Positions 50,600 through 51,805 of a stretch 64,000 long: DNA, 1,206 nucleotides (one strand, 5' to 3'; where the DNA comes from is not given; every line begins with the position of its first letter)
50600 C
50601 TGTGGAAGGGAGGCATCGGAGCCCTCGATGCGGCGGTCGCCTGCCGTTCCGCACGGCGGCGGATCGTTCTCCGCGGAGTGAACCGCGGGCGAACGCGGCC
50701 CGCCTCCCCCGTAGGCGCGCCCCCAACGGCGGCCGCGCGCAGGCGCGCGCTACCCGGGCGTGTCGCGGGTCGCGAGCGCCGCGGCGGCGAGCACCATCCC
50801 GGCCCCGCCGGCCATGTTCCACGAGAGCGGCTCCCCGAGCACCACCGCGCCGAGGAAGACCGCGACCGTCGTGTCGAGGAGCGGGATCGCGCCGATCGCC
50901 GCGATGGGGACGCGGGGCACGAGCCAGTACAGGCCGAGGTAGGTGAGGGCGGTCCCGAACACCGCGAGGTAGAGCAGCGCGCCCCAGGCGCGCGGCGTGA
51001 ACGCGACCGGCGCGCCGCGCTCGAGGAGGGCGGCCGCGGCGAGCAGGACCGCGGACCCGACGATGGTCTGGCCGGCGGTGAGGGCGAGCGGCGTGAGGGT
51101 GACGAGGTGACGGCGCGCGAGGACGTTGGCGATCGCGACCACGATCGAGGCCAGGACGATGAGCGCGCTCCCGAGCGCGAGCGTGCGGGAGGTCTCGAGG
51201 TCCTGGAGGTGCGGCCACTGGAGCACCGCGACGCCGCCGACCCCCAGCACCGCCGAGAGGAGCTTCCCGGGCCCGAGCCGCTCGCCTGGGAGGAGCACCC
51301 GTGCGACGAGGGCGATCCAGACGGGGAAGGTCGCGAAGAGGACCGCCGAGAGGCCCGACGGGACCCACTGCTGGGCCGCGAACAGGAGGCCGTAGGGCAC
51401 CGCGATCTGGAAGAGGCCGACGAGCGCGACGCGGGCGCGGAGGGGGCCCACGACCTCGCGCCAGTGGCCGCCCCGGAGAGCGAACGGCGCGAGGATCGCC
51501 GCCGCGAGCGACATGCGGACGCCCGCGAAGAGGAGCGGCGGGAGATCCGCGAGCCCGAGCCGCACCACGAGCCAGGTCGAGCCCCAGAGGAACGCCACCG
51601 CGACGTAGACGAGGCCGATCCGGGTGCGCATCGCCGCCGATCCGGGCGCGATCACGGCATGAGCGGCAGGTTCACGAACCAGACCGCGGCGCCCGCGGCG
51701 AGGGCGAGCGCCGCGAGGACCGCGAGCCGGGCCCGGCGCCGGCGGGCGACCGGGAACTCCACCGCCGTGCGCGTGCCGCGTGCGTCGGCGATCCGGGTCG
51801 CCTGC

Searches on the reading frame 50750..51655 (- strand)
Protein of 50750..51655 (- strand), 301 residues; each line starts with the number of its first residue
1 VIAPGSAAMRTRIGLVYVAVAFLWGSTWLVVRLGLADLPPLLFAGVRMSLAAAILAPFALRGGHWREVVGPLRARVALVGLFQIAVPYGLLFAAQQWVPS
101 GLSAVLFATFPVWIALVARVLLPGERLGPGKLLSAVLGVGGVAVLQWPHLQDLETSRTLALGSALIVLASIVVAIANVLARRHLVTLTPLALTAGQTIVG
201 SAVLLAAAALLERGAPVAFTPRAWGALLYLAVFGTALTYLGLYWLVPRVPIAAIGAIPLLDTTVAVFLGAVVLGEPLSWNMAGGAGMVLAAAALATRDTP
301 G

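Call 79: search_protein_families(library=pfam, proteins=[window:50750-51655:-], max_evalue=0.00001)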
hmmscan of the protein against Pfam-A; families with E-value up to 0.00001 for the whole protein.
window:50750-51655:- (301 aa): 1 family
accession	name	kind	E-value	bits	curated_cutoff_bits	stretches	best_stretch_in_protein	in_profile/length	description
PF00892.27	EamA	-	1.7e-38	132.4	28.2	2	16-145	6-133/135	EamA-like transporter family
